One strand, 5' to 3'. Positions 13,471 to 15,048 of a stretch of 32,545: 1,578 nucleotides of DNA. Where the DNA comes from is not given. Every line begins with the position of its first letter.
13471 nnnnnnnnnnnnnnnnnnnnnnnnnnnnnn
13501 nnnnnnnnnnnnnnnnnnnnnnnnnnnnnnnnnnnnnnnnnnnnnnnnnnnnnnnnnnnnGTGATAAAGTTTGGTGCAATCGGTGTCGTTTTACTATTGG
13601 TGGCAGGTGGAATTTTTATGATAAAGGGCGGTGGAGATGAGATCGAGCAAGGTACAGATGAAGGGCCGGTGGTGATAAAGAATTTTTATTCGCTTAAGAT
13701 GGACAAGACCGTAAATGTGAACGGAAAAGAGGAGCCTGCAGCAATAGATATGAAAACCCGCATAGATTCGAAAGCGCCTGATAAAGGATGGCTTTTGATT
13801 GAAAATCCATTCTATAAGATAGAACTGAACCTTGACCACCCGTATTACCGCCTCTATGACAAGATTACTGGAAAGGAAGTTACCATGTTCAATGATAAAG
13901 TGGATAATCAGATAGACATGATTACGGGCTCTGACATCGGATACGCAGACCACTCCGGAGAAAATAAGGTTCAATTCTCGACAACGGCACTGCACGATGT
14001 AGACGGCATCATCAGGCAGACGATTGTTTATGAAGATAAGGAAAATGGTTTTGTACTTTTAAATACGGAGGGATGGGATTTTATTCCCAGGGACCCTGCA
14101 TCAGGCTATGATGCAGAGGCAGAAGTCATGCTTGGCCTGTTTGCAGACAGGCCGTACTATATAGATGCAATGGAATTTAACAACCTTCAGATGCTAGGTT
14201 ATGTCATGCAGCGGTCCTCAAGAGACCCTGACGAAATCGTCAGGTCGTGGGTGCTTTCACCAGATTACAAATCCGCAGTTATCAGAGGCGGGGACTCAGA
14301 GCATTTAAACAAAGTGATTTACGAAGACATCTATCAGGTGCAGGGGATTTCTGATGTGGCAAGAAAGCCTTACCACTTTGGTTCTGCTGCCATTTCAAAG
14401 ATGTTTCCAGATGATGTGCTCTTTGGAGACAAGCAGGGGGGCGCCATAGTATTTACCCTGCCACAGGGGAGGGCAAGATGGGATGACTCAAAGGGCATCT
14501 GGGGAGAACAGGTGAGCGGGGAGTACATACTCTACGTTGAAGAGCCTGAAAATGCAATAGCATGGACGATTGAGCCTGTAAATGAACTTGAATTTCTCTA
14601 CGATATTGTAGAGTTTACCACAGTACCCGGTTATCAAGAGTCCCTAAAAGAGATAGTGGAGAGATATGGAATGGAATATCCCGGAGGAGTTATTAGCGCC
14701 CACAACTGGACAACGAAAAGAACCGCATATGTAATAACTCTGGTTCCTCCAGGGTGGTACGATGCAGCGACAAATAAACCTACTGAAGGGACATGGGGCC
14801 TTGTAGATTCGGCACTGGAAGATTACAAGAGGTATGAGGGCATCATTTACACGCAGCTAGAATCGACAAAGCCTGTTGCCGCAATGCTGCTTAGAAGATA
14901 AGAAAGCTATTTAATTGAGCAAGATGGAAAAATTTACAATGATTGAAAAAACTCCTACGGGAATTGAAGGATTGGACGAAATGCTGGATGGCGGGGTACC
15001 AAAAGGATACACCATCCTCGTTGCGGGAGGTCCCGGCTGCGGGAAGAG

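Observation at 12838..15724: Membrane-spanning KaiC/ArlH-like ATPase with a large unknown ectodomain, paired with a canonical soluble KaiC-like ATPase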

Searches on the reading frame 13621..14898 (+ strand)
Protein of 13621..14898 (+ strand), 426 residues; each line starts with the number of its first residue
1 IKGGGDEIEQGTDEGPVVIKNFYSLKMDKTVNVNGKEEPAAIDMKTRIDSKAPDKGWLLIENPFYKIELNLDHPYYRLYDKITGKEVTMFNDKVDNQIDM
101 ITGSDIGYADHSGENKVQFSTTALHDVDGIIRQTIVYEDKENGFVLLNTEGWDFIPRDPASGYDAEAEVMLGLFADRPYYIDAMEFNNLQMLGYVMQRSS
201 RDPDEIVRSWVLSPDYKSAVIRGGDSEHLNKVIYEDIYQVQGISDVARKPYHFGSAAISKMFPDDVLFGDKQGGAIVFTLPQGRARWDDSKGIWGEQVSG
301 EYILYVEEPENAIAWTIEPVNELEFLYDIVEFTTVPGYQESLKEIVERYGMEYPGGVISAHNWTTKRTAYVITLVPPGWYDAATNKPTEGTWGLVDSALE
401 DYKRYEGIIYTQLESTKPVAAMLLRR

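Call 16: predict_structure(alignment_id=A2)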
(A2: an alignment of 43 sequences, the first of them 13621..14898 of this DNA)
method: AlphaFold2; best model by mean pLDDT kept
length: 426 residues; sequences in the alignment: 43
mean_pLDDT: 91.8   pTM: 0.92
mean pLDDT of the five models: 91.8, 91.2, 90.7, 90.1, 89.3
residues with pLDDT >= 90: 333; 70-90: 72; 50-70: 14; < 50: 7
segments of 3 or more residues with pLDDT < 50: 1-5
pLDDT, mean of each block of 10 residues (from residue 1): 49 78 98 96 97 96 98 97 96 88 95 88 93 97 98 81 93 99 97 90 94 96 88 88 77 88 97 97 95 95 91 96 94 93 94 93 95 98 97 98 98 89 66
secondary structure, 60 per line:
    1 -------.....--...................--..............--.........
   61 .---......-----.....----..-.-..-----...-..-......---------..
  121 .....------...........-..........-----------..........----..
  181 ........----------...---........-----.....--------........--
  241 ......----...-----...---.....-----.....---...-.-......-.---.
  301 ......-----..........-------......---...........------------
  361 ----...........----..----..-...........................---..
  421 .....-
elements in order: E8-12 E15-33 E36-49 E52-61 E65-70 E76-80 E104-109 E119-121 H122-125 E132-139 E144-153 E165-174 E179-188 E205-212 E218-222 H231-238 H243-246 E251-253 E265-269 E275-279 H289-294 E300-306 E312-321 H329-334 H338-348 E365-375 H389-415 H419-425
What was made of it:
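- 13624..14898 (+): Extracellular domain (res 263-687). It is a new sequence family with a galactose-mutarotase-like beta-supersandwich followed by C-terminal helices. AF2 pLDDT 91.8, pTM 0.92 (call 16).
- On Aldose 1-epimerase / galactose mutarotase: The model has pLDDT 91.8 (call 16).
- The AF2 model is confident (call 16).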

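Call 18: fold_search(model_id=the predicted structure, library=pdb)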
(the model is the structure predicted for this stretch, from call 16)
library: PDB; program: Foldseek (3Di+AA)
matches with E <= 10: 872; with E <= 0.001: 81
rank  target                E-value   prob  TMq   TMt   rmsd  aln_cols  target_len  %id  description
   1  7ufs_A                3.1e-06  1.00  0.35  0.16   8.4       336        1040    7  Cryo-EM Structure of Bl_Man38B at 3.4 A (released 2022-11-16)
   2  3bga_A                3.5e-06  1.00  0.35  0.17  23.2       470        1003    7  Crystal structure of beta-galactosidase from Bacteroides thetaiotaomicron VPI-5482 (released 2007-12-11)
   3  7ufr_A                3.7e-06  1.00  0.38  0.17  11.2       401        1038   10  Cryo-EM Structure of Bl_Man38A at 2.7 A (released 2022-11-16)
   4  3ty1_A                3.7e-06  1.00  0.44  0.48   9.0       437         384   10  Crystal structure of a putative aldose 1-epimerase (KPN_04629) from Klebsiella pneumoniae subsp. pneumoniae MGH 78578  (released 2011-12-28)
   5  5opq_A                6.7e-06  1.00  0.34  0.23  12.0       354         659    9  A 3,6-anhydro-D-galactosidase produced by Zobellia galactanivorans. This is an exo-lytic enzyme that hydrolyzes termin (released 2017-11-29)
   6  3q1n                  9.8e-06  1.00  0.40  0.54   8.1       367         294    9  Crystal structure of a galactose mutarotase-like protein (LSEI_2598) from Lactobacillus casei ATCC 334 at 1.61 A resolut (released 2011-01-19)
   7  6jhp_A                1.0e-05  1.00  0.35  0.23   8.0       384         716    8  Crystal structure of the glycoside hydrolase family 36 alpha-galactosidase from Paecilomyces thermophila (released 2020-05-20)
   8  2wyi_B                1.1e-05  1.00  0.39  0.20  12.7       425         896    9  Structure of the Streptococcus pyogenes family GH38 alpha-mannosidase complexed with swainsonine (released 2010-02-16)
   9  2yfn                  1.2e-05  1.00  0.38  0.25   6.6       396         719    8  galactosidase domain of alpha-galactosidase-sucrose kinase, AgaSK (released 2011-09-28)
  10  8rzk_A                1.3e-05  1.00  0.36  0.24   7.9       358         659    8  The Michaelis complex of ZgGH129 D486N from Zobellia galactanivorans with neo-b/k-oligo-carrageenan tetrasaccharide (b (released 2024-07-31)
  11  8ho7_A                1.3e-05  1.00  0.31  0.18  12.1       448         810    8  The cryo-EM structure of cellobiose phosphorylase from Clostridium thermocellum (released 2023-12-13)
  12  3acs_A                1.3e-05  1.00  0.29  0.17  13.2       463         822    9  Crystal Structure of Cellvibrio gilvus Cellobiose Phosphorylase W488F mutant (released 2010-12-22)
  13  3dcd_A                1.4e-05  1.00  0.36  0.48   8.8       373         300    8  X-ray structure of the galactose mutarotase related enzyme Q5FKD7 from Lactobacillus acidophilus at the resolution 1.9 (released 2008-07-29)
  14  7uft_A                1.5e-05  1.00  0.39  0.18   8.7       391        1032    8  Cryo-EM Structure of Bl_Man38C at 2.9 A (released 2022-11-16)
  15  9m0e_A                1.5e-05  1.00  0.40  0.19  18.6       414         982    8  Enhancing the synthesis efficiency of galacto-oligosaccharides of a beta-galactosidase from Paenibacillus barengoltzii (released 2025-04-23)
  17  3mwx_A                2.1e-05  1.00  0.43  0.54   9.1       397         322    9  Crystal structure of a putative galactose mutarotase (BSU18360) from BACILLUS SUBTILIS at 1.45 A resolution (released 2010-07-07)
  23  4bze_B                4.1e-05  1.00  0.42  0.53   9.4       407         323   10  Crystal structure of galactose mutarotase GalM from Bacillus subtilis (released 2014-08-13)
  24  1snz_B                4.1e-05  1.00  0.38  0.46  10.8       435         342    8  Crystal structure of apo human galactose mutarotase (released 2004-03-30)
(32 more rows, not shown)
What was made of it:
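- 13624..14898 (+): Foldseek hits aldose 1-epimerases and the GH38/GH36/GH2/GH94/PL26 supersandwich domains at E 3e-6 to 1e-4, TM 0.35-0.54 (call 18).
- On Aldose 1-epimerase / galactose mutarotase: TM normalised to the target is 0.46-0.54 for 3ty1, 3q1n, 3mwx, 4bze and 1snz (call 18).
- Closest known: Galactose mutarotase-like supersandwich domains. Same: The predicted fold of the ectodomain (calls 16, 18).
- Every top Foldseek hit is a carbohydrate enzyme or its supersandwich domain (call 18).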

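Call 47: find_related_loci(query=A3, collection=genome_contigs, flank=10000)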
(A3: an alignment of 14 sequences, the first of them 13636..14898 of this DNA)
Query A3 (421 aa) in genome_contigs; peptide patterns used: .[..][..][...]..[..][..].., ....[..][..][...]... (x = any residue, [..] = any of these).
103 stretches matched a pattern; 24 encode a relative of the query (tblastn E <= 1e-3); 24 distinct loci.
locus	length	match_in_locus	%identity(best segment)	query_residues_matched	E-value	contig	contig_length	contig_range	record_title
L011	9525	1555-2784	78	11-420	0e+0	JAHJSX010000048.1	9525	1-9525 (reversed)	MAG: archaeon isolate OS_PC_MetaG.mb.32 OS_PC_MetaG.mb.32_k141_230821, whole genome shotgun sequence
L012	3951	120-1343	70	14-420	0e+0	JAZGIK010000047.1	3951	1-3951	MAG: Candidatus Hydrothermarchaeaceae archaeon isolate SCS8bin.11 SCS8bin.11_47, whole genome shotgun sequence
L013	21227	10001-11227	61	12-421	3e-178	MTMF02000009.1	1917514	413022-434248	MAG: Candidatus Hydrothermarchaeum profundi isolate JdFR-18 NRA7_48_1_length_1917514_cov_72, whole genome shotgun sequen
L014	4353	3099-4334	52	15-419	2e-145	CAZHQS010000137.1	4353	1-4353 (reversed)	MAG TPA_asm: Candidatus Hydrothermarchaeota archaeon isolate SRP216583_co1_155 genome assembly, contig: NODE_23072_lengt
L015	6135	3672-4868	56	18-419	5e-142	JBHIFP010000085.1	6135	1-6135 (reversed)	MAG: Candidatus Hydrothermarchaeales archaeon isolate b1.sp1_bin.18 NODE_4196_length_6135_cov_10.844572, whole genome sh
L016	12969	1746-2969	52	17-421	2e-140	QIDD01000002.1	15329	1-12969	MAG: Methanobacteriota archaeon isolate SZUA-236 Ga0212232_1000265, whole genome shotgun sequence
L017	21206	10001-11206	54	18-421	3e-140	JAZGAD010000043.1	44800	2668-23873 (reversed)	MAG: Candidatus Hydrothermarchaeales archaeon isolate SCS1bin.18 SCS1bin.18_43, whole genome shotgun sequence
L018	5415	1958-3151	53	17-416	6e-139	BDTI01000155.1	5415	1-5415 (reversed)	Archaeon BMS3Abin16 DNA, contig: NODE_120, whole genome shotgun sequence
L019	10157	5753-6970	53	15-416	9e-138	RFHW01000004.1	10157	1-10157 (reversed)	MAG: Methanobacteriota archaeon isolate J060 k99_9659, whole genome shotgun sequence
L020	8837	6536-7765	49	12-421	4e-135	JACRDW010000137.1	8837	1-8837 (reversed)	MAG: Methanobacteriota archaeon isolate NC_groundwater_1682_Pr3_B-0.1um_46_15 SR-2_scaffold_141_3296807, whole genome sh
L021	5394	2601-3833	51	12-420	3e-135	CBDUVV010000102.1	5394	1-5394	MAG TPA_asm: uncultured archaeon isolate SRR22302348_binner13_Refined_35 genome assembly, contig: ERZ25073597.8049, whol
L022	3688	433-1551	49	46-420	1e-132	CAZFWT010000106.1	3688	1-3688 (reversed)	MAG TPA_asm: uncultured Halobacteria archaeon isolate SRP178699_co2_296 genome assembly, contig: NODE_34555_length_3688_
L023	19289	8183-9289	50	46-416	3e-128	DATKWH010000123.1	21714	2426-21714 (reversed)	MAG TPA_asm: Candidatus Bathyarchaeia archaeon isolate SMAG_U14158 k141_547988, whole genome shotgun sequence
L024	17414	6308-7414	50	46-416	2e-128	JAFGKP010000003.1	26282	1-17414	MAG: Methanomicrobia archaeon isolate Zod_Metabat.342 k87_444329, whole genome shotgun sequence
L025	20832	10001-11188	51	18-416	9e-126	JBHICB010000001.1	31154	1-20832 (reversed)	MAG: Candidatus Hydrothermarchaeales archaeon isolate FS_2_bin.2 NODE_153_length_31154_cov_5.006720, whole genome shotgu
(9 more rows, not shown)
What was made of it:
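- All loci come from one archaeal lineage and its neighbours (call 47).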

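Call 50: search_protein_representatives(alignment_id=A3)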
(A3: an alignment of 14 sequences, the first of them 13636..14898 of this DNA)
Query: 14 sequences, 407 profile positions. Proteins with E-value up to 0.001 (for the whole library): 18; up to 1e-10: 18; up to 1e-30: 15. The best 18 are listed.
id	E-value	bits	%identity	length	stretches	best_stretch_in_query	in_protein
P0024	1.5e-193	659.5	-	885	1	2-405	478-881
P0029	2.8e-189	645.5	-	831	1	23-406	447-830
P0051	1.8e-184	629.6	-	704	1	13-404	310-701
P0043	1.5e-180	616.7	-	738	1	5-406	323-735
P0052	5.8e-178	608.2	-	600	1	13-405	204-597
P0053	2.2e-175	599.7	-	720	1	5-402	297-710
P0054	2.4e-167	573.2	-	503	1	15-401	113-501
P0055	5.1e-162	555.7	-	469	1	24-403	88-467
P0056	2.9e-77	276.5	-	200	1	204-396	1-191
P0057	4.7e-76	272.5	-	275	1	20-214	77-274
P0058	3.3e-64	233.5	-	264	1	4-167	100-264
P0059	2.8e-62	227.2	-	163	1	243-402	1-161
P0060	3.3e-41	157.8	-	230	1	17-145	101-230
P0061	4.6e-41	157.3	-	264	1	4-118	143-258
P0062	6.4e-36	140.4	-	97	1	195-282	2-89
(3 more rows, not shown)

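Call 51: search_protein_families(library=pfam, alignment_id=A3, max_evalue=10)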
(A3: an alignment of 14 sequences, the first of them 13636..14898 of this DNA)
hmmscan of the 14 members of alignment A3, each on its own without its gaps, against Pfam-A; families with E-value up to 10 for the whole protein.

A. member 1, window:13636-14898:+ (421 aa): 0 families

B. families by the number of members that match (of 14 scanned): 1 family
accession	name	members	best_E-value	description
PF01726.22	LexA_DNA_bind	1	0.13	LexA DNA binding domain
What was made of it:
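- On Aldose 1-epimerase / galactose mutarotase: None of the 14 family members scanned has a Pfam hit to this family at E<=10 (call 51).
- Tried and rejected: Pfam at E<=10 gave nothing (call 51).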

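Call 60: search_solved_structures(query=A3, max_evalue=10, show_alignments=3)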
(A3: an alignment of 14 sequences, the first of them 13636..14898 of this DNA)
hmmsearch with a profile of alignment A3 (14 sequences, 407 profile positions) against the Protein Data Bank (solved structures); distinct sequences matched with E-value up to 10: 1.
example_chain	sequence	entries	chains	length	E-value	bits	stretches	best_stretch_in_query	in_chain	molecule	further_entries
2l69_A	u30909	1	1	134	0.086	14.7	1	311-368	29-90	Rossmann 2x3 fold protein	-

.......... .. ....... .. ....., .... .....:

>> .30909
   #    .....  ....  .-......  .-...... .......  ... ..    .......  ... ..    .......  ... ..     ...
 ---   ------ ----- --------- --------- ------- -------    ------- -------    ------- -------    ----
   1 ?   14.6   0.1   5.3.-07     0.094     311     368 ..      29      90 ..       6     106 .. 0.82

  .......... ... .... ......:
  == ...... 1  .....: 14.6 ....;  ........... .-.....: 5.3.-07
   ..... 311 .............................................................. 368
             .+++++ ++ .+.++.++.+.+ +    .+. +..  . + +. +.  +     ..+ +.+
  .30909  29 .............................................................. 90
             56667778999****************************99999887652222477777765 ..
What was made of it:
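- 13624..14898 (+): No Pfam hit (call 51) and no PDB sequence hit (call 60).
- Closest known: Galactose mutarotase-like supersandwich domains. Different: There is no sequence similarity: no Pfam hit at E<=10 (call 51) and no PDB hit with the profile (call 60).
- Checked: The remaining 425 aa have no Pfam hit even at E<=10 (call 51) and no PDB sequence relative (call 60).
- There is no sequence relation to any enzyme family (calls 51, 60).
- Tried and rejected: A profile search against PDB gave only a spurious 0.086 hit (call 60).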

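Call 68: search_protein_families(library=pfam, proteins=[L019:8022-9233:+, L019:7358-7912:-, L019:4682-6976:+, L019:3419-4579:-], max_evalue=0.01)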
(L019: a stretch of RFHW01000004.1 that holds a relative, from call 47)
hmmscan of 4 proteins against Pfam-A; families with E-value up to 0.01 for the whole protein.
L019:8022-9233:+ (403 aa): 5 families
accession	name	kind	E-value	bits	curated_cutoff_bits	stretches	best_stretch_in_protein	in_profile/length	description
PF06745.19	ATPase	-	1.5e-70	237.6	26.6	1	158-392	2-230/231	KaiC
PF13481.12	AAA_25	-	2e-07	31.2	27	1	160-322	18-187/195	AAA domain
PF20720.3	nSTAND3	-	0.00084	19.5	27.2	1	175-217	17-56/155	Novel STAND NTPase 3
PF05625.17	PAXNEB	-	0.0013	18.3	28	1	159-221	21-84/366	PAXNEB protein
PF09848.15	SLFN-g3_helicase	-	0.0028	17.4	24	1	177-219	3-47/354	Schlafen group 3, DNA/RNA helicase domain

L019:7358-7912:- (184 aa): 0 families

L019:4682-6976:+ (764 aa): 21 families
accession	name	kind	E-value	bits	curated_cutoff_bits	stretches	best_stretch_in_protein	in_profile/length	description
PF00515.34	TPR_1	-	8.5e-13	48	27.8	1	83-116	1-34/34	Tetratricopeptide repeat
PF07719.23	TPR_2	-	2.4e-11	43.3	27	1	83-116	1-34/34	Tetratricopeptide repeat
PF13414.12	TPR_11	-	3.1e-10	40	26.8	1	61-93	6-38/42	TPR repeat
PF13432.12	TPR_16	-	3.4e-09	37.4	32.7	1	55-116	3-64/65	Tetratricopeptide repeat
PF13240.11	Zn_Ribbon_1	-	1e-08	35.1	25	1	6-26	1-21/23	zinc-ribbon domain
PF18911.6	PKD_4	-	6.6e-07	29.7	27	1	264-352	1-83/85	PKD domain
PF00801.26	PKD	-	1.9e-06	28.2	23.5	1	277-349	8-76/80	PKD domain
PF13431.12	TPR_17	-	2.8e-06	27.6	24.4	1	71-104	1-34/34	Tetratricopeptide repeat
PF13248.11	Zn_ribbon_3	-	3.3e-06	26.8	27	1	5-28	3-26/26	zinc-ribbon domain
PF13181.12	TPR_8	-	4.9e-06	26.7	25.7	1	84-115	2-33/34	Tetratricopeptide repeat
PF14559.12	TPR_19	-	1.5e-05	25.7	25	1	62-123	4-65/68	Tetratricopeptide repeat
PF13371.12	TPR_9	-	4.6e-05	23.8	35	1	67-123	13-69/73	Tetratricopeptide repeat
PF12773.13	DZR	-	0.00011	22.8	27.3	1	7-28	1-22/45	Double zinc ribbon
PF13428.12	TPR_14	-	0.00014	22.6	23.5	0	84-119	2-37/44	Tetratricopeptide repeat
PF17957.7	Big_7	-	0.00042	21.3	24.1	1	267-297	1-30/70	Bacterial Ig domain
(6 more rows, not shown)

L019:3419-4579:- (386 aa): 2 families
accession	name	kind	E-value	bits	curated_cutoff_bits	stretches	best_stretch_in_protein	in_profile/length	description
PF03599.22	CdhD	-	1.6e-71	241.6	24.8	1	75-319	2-226/387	CO dehydrogenase/acetyl-CoA synthase delta subunit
PF00809.28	Pterin_bind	-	0.0087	16.2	25.5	0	136-188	21-77/244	Pterin binding enzyme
